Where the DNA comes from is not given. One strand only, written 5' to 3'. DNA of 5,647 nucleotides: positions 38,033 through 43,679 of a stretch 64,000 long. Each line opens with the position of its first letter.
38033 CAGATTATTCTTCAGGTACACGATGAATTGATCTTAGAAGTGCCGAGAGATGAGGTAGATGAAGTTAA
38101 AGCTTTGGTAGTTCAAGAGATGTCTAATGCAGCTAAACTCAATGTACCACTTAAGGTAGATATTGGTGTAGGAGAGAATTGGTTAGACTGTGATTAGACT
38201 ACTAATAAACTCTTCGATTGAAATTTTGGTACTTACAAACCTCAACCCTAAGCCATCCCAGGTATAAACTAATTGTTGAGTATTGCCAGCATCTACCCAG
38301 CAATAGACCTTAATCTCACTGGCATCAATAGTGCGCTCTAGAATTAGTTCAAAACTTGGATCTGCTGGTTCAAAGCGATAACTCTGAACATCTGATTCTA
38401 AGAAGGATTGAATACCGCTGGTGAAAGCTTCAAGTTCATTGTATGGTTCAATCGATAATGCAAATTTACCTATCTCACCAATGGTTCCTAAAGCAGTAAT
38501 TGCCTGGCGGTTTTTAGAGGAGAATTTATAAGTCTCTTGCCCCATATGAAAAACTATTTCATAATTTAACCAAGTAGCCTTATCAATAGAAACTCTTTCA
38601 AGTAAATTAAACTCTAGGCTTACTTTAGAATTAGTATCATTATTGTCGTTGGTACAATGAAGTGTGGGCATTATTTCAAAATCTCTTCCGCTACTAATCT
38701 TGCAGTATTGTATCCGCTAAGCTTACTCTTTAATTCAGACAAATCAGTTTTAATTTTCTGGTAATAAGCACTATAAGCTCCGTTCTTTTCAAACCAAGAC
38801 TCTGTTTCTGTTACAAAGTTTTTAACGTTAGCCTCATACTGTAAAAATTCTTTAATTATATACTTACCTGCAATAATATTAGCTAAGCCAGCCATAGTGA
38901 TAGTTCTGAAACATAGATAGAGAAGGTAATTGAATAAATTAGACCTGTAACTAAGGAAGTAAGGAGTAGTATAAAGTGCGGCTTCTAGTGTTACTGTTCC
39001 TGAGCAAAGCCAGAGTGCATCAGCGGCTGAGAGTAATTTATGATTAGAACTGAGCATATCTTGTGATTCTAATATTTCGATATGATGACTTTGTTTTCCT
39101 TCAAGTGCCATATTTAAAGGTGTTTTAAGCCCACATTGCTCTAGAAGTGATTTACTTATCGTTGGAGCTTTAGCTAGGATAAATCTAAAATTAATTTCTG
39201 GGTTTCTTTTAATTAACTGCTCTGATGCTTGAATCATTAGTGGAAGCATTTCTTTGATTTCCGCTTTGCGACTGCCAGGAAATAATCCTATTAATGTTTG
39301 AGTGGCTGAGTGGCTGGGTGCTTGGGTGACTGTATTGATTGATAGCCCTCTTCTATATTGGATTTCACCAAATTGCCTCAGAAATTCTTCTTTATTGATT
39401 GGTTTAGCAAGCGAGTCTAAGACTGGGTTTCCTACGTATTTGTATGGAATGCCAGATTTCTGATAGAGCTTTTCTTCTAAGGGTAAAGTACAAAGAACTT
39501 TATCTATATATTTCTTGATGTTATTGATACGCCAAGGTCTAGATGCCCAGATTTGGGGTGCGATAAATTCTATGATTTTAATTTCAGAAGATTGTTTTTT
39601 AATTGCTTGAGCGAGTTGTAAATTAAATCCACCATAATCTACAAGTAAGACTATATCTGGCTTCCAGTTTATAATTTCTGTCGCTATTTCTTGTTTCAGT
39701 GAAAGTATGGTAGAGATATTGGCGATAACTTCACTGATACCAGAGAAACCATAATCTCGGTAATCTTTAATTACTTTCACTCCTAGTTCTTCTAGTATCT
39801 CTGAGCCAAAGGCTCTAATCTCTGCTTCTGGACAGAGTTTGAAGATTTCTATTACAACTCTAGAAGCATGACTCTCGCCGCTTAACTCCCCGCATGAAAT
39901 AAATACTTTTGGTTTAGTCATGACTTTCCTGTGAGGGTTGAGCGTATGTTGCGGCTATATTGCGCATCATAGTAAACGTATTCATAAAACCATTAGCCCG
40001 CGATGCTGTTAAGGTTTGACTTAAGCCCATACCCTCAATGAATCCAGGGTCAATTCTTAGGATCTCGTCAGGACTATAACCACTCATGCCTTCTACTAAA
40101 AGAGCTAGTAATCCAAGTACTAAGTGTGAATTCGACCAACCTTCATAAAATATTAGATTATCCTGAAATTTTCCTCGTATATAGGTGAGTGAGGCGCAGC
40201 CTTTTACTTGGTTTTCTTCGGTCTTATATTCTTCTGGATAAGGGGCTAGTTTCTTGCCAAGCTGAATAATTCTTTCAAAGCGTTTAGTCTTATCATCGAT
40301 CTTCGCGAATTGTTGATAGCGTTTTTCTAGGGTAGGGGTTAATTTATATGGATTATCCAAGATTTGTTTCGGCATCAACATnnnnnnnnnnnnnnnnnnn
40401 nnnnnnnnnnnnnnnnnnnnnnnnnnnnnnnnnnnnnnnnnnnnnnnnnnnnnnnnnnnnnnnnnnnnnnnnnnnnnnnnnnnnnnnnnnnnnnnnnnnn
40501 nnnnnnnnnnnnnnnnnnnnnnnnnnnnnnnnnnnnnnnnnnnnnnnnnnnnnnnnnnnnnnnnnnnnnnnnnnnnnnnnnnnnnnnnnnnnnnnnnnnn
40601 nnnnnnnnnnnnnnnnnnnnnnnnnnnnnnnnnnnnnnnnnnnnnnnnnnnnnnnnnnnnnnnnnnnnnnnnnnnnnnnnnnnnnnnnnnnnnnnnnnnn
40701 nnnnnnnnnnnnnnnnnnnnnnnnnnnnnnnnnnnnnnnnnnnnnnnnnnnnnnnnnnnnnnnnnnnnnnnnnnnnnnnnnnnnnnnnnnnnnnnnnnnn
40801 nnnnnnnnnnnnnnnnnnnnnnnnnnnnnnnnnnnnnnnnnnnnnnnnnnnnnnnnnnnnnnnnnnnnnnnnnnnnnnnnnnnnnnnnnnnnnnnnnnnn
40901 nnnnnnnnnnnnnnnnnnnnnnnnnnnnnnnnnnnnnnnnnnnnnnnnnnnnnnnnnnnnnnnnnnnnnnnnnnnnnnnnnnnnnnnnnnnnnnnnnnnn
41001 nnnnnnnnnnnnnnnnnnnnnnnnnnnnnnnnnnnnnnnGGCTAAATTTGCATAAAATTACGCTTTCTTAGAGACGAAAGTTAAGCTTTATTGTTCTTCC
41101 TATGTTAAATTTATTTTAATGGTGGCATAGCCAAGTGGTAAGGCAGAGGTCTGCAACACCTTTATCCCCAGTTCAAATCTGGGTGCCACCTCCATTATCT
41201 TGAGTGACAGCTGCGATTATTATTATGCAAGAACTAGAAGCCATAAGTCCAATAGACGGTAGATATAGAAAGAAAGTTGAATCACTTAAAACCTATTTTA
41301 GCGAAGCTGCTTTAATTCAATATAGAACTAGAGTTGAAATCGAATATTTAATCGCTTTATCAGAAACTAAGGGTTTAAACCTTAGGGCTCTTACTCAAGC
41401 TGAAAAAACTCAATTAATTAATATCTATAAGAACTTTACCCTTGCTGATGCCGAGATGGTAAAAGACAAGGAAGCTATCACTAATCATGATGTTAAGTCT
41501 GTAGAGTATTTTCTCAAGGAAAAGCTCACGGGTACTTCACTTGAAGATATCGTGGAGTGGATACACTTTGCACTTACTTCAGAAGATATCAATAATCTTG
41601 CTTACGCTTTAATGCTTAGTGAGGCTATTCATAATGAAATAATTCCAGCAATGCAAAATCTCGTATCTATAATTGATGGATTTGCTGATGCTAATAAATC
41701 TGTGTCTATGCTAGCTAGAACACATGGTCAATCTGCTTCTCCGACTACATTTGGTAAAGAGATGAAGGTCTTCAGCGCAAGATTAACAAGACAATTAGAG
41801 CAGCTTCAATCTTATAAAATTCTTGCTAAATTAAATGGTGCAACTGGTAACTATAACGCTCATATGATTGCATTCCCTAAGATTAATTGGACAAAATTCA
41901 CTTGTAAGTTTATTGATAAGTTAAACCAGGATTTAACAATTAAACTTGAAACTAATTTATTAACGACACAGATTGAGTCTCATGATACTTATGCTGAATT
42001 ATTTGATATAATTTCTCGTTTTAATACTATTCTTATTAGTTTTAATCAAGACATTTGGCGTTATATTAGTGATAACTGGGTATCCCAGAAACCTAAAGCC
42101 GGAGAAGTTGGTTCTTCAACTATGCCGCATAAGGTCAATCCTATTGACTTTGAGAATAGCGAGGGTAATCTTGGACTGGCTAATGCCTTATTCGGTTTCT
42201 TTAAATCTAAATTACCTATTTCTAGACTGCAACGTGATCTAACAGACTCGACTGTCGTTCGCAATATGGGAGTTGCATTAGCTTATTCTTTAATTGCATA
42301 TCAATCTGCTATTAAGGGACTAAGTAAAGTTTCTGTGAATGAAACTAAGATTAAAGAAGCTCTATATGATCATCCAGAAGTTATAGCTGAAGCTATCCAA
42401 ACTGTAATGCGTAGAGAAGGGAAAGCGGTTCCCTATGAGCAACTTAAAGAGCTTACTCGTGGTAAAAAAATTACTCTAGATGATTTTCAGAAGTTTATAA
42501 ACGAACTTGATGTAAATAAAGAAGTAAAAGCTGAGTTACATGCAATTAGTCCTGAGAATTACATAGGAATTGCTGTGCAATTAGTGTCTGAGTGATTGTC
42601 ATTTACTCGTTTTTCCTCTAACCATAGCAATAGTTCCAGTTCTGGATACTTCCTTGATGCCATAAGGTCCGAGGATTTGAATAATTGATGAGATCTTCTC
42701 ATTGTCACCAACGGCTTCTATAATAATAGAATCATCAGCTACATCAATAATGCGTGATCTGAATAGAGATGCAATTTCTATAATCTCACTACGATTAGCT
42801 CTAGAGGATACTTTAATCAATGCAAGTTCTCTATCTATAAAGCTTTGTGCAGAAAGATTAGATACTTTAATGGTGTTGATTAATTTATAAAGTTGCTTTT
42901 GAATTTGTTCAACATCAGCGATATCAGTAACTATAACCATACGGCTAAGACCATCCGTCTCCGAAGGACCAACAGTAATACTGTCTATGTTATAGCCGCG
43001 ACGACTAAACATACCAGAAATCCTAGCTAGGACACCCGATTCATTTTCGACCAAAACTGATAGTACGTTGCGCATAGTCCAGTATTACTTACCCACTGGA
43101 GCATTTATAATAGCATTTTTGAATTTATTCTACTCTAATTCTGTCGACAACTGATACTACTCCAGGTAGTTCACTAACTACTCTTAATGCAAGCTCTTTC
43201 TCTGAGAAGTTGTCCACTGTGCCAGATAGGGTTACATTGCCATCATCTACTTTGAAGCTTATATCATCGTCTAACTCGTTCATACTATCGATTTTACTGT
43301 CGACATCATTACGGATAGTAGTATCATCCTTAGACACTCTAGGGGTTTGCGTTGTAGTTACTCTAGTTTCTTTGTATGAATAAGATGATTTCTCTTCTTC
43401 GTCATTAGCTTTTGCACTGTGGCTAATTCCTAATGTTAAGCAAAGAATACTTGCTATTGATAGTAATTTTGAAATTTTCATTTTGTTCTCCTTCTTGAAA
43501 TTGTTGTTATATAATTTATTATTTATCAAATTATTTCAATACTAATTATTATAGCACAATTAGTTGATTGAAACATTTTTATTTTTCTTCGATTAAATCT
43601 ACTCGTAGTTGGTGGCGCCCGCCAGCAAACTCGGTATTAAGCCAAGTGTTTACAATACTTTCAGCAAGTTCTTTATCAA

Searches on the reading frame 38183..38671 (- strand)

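Call 51: search_protein_families(library=pfam, proteins=[window:38183-38671:-], max_evalue=0.001)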
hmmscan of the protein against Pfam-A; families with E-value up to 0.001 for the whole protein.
window:38183-38671:- (162 aa): 1 family
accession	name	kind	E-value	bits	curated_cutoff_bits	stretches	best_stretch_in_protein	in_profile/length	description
PF24716.1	WapI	-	0.00095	19.8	27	0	78-159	53-130/138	Immunity protein WapI-like family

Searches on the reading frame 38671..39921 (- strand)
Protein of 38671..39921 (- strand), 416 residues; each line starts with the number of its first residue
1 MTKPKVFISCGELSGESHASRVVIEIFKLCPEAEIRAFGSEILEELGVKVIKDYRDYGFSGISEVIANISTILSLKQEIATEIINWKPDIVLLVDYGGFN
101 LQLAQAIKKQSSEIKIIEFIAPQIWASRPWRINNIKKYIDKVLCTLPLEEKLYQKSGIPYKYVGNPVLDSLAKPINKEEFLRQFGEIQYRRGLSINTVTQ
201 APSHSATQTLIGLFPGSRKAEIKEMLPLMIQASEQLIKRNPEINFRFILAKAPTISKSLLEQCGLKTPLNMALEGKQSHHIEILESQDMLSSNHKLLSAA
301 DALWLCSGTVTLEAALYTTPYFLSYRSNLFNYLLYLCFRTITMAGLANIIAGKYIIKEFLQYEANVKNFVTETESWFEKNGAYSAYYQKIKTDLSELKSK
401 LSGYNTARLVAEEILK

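Call 51: search_protein_families(library=pfam, proteins=[window:38671-39921:-], max_evalue=0.001)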
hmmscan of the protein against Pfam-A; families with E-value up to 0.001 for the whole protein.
window:38671-39921:- (416 aa): 1 family
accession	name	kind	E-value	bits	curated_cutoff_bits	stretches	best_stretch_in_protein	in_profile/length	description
PF02684.21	LpxB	-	2.4e-66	224.6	22.6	1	6-412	1-372/374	Lipid-A-disaccharide synthetase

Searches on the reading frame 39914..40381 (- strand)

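Call 52: search_protein_families(library=pfam, proteins=[window:39914-40381:-], max_evalue=0.001)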
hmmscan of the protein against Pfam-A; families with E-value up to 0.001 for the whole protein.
window:39914-40381:- (155 aa): 1 family
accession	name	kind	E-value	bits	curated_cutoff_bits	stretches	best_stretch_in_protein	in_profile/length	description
PF02657.20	SufE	-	8.3e-34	116.4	27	1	23-141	2-120/121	Fe-S metabolism associated domain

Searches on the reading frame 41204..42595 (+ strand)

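Call 52: search_protein_families(library=pfam, proteins=[window:41204-42595:+], max_evalue=0.001)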
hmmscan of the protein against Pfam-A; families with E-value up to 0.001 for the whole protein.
window:41204-42595:+ (463 aa): 2 families
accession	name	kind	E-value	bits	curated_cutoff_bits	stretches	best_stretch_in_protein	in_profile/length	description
PF00206.25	Lyase_1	-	2.9e-50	171.9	27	1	19-321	1-305/312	Lyase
PF08328.16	ASL_C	-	7.9e-48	161.7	35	1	340-454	1-115/115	Adenylosuccinate lyase C-terminal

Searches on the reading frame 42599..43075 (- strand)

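Call 52: search_protein_families(library=pfam, proteins=[window:42599-43075:-], max_evalue=0.001)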
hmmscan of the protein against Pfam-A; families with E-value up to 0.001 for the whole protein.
window:42599-43075:- (158 aa): 5 families
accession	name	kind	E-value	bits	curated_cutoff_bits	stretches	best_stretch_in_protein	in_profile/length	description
PF10369.15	ALS_ss_C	-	5.4e-27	94.1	23.2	1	82-154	1-74/74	Small subunit of acetolactate synthase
PF22629.2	ACT_AHAS_ss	-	1.9e-23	82.9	27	1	5-70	1-67/67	AHAS small subunit-like ACT domain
PF01842.31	ACT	-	2.6e-16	59.5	27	1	4-66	2-65/66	ACT domain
PF13710.12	ACT_5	-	1.8e-12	47.3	27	1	12-71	2-62/62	ACT domain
PF13291.12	ACT_4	-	3.5e-06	28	27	1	5-65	9-69/80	ACT domain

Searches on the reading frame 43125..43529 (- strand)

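Call 52: search_protein_families(library=pfam, proteins=[window:43125-43529:-], max_evalue=0.001)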
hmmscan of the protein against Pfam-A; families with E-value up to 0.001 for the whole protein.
window:43125-43529:- (134 aa): 1 family
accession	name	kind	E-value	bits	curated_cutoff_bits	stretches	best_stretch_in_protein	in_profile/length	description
PF04972.22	BON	-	6.2e-15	55.7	27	1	68-133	1-67/69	BON domain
